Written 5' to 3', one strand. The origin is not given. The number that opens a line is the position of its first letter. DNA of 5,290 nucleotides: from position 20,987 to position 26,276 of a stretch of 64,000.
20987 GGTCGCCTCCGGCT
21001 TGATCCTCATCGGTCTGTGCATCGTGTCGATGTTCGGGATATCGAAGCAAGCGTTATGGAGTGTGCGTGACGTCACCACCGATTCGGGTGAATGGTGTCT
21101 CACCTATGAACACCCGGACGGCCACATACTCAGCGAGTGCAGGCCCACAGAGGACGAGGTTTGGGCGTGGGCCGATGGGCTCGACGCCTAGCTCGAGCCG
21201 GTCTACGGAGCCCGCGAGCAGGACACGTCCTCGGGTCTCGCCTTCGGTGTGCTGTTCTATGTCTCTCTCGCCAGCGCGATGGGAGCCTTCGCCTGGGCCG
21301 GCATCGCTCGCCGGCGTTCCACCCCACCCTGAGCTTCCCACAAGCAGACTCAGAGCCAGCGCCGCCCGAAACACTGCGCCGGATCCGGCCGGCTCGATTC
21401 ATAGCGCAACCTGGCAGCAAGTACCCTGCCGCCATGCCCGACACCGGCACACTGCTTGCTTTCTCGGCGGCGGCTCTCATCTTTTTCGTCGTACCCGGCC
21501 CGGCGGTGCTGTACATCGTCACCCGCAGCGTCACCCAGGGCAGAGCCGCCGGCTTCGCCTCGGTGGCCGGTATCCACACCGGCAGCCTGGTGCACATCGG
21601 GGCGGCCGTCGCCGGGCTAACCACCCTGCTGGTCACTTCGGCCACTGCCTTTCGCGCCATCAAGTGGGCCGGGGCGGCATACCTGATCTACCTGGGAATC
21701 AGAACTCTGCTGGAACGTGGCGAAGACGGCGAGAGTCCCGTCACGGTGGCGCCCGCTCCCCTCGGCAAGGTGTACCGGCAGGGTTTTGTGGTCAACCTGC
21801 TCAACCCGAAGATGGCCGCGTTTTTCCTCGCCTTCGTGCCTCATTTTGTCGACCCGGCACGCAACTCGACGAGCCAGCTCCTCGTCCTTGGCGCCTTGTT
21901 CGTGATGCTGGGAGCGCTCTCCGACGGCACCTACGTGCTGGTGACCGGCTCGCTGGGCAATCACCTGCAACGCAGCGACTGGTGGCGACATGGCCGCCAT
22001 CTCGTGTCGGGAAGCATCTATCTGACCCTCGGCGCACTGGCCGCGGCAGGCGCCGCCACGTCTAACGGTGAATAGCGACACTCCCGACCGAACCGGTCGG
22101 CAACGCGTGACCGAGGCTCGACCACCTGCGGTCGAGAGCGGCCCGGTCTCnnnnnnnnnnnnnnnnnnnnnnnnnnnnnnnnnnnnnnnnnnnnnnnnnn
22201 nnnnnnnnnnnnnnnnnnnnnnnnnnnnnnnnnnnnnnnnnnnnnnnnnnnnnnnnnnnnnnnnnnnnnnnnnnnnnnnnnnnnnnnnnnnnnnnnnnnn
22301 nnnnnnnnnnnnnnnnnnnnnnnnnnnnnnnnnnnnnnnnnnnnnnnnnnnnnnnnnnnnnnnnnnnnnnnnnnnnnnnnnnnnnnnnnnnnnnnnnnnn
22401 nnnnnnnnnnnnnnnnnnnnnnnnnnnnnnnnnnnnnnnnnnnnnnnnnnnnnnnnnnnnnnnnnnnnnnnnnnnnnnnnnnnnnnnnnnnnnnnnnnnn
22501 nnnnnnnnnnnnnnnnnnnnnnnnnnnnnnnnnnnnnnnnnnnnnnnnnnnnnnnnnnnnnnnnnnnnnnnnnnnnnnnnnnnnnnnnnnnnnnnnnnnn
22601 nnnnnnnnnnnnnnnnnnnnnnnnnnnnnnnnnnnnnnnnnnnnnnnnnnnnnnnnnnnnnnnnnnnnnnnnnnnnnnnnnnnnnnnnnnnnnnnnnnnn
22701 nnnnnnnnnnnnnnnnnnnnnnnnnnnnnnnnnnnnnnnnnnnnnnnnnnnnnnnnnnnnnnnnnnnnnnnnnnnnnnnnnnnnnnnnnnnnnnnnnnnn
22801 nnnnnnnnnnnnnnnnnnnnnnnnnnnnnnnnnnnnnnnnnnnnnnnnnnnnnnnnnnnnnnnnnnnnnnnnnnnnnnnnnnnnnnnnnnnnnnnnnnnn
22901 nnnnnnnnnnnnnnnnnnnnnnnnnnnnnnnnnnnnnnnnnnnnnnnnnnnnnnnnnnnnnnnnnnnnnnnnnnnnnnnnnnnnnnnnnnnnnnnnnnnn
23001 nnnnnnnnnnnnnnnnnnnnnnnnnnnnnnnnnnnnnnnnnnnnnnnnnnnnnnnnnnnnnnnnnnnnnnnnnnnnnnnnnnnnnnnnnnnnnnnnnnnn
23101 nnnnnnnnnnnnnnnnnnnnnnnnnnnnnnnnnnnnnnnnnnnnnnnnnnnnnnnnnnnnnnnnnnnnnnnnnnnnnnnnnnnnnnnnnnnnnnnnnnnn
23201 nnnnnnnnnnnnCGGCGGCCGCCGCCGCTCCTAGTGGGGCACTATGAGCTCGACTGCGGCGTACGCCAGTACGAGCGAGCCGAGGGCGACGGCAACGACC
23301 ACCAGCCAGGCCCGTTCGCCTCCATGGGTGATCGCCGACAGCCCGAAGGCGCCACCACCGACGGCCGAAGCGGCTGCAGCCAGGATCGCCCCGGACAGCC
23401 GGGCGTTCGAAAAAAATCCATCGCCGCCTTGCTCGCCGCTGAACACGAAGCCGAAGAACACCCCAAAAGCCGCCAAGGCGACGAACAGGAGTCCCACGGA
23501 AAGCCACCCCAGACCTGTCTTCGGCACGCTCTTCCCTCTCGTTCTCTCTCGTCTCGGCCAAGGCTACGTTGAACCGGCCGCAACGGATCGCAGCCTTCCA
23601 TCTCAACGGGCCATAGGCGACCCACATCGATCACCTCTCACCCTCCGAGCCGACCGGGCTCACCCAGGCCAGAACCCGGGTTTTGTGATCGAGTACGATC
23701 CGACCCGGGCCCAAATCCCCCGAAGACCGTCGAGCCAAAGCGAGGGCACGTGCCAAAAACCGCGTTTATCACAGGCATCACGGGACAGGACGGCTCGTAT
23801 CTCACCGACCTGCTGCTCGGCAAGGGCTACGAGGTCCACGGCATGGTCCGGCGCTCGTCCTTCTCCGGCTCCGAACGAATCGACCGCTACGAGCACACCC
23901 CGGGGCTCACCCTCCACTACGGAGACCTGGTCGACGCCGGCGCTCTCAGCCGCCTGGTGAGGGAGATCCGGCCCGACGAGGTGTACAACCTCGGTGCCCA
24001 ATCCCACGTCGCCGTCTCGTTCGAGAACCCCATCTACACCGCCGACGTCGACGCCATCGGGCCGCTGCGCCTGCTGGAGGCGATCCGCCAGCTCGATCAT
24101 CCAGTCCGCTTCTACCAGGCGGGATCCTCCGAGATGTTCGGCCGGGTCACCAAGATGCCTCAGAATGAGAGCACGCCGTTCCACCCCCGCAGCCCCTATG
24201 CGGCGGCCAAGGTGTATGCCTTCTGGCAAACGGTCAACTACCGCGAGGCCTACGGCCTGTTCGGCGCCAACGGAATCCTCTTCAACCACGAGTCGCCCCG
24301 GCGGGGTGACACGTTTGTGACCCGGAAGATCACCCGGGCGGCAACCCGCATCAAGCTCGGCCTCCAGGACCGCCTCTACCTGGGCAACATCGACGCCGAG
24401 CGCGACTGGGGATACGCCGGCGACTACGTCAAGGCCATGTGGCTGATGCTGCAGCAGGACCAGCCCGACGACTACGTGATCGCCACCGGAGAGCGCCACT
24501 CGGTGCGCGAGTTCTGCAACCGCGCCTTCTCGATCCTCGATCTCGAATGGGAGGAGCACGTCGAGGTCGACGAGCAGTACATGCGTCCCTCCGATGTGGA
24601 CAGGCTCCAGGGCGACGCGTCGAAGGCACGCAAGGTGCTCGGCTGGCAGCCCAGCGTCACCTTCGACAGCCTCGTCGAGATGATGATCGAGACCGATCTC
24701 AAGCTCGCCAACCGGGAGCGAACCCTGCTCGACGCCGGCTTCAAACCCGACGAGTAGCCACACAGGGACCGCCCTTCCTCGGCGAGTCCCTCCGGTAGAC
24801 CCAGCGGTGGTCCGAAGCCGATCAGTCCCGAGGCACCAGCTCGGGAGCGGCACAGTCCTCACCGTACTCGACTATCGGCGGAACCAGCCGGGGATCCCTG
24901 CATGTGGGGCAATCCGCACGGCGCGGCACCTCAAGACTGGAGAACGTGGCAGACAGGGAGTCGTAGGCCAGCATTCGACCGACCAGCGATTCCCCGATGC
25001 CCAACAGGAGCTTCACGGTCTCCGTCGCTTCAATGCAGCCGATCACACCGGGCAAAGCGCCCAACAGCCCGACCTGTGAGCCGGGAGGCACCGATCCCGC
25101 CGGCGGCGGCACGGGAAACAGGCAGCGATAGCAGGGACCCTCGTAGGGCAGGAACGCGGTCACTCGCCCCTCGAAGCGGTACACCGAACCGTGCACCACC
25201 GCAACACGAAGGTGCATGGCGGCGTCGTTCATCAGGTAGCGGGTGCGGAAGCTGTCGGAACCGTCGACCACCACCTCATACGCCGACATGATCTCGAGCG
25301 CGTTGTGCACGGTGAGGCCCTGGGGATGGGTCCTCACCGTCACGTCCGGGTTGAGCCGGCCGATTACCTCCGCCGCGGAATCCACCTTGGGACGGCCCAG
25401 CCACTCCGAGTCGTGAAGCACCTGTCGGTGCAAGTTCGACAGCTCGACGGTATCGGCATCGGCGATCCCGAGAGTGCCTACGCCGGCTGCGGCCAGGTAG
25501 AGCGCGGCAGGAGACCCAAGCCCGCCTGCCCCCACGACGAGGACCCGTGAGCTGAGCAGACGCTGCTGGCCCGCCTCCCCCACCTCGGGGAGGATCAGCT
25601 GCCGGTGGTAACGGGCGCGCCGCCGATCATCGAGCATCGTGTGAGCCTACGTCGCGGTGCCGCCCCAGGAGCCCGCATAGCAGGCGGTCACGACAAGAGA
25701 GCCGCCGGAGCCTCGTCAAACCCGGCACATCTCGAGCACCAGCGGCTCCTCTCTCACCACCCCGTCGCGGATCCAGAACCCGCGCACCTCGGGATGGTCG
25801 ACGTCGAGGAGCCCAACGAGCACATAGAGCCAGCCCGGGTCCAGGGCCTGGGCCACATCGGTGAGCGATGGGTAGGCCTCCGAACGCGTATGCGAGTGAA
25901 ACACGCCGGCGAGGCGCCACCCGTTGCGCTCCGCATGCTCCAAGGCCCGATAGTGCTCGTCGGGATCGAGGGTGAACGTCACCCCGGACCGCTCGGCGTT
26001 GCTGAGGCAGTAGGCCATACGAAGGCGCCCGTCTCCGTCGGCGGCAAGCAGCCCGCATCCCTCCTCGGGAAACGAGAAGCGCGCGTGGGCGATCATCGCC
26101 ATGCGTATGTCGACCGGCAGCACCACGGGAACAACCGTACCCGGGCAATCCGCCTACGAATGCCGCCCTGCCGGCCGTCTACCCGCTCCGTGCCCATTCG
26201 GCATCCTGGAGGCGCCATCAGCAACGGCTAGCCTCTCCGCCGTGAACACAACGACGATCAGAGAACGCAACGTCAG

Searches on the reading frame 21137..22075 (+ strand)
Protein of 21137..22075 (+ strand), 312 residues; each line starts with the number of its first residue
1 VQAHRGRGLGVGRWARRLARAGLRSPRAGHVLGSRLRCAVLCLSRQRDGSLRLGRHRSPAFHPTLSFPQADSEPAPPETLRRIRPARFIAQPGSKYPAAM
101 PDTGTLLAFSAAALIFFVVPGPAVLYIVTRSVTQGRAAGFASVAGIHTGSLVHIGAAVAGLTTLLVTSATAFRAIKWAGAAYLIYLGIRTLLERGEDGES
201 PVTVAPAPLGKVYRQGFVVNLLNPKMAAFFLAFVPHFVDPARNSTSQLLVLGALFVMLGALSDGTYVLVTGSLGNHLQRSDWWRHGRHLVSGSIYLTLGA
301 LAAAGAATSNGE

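Call 40: search_protein_families(library=pfam, proteins=[window:21137-22075:+], max_evalue=0.000001)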
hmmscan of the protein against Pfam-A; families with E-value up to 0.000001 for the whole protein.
window:21137-22075:+ (312 aa): 1 family
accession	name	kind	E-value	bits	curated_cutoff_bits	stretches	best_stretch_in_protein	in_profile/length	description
PF01810.24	LysE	-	1.4e-28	100.2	25.6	1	114-278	1-162/193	LysE type translocator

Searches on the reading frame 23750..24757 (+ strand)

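Call 40: search_protein_families(library=pfam, proteins=[window:23750-24757:+], max_evalue=0.000001)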
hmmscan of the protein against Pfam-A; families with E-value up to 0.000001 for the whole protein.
window:23750-24757:+ (335 aa): 2 families
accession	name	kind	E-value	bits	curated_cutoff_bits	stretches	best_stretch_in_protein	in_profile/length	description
PF16363.11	GDP_Man_Dehyd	-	3e-136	454.7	27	1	6-312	1-332/332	GDP-mannose 4,6 dehydratase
PF01370.27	Epimerase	-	2.9e-72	243.4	20.9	1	6-245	2-240/240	NAD dependent epimerase/dehydratase family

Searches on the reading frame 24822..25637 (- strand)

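Call 40: search_protein_families(library=pfam, proteins=[window:24822-25637:-], max_evalue=0.000001)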
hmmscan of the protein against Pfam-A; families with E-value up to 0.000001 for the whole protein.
window:24822-25637:- (271 aa): 1 family
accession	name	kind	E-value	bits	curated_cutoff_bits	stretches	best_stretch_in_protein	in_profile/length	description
PF00899.27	ThiF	-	2.5e-76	256.4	28.1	1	10-244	1-237/238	ThiF family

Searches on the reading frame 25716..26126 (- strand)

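Call 40: search_protein_families(library=pfam, proteins=[window:25716-26126:-], max_evalue=0.000001)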
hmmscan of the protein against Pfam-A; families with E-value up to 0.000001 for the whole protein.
window:25716-26126:- (136 aa): 1 family
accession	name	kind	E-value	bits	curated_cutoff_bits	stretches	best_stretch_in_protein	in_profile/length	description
PF14464.11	Prok-JAB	-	3.7e-18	65.9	25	1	6-115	3-109/114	Prokaryotic homologs of the JAB domain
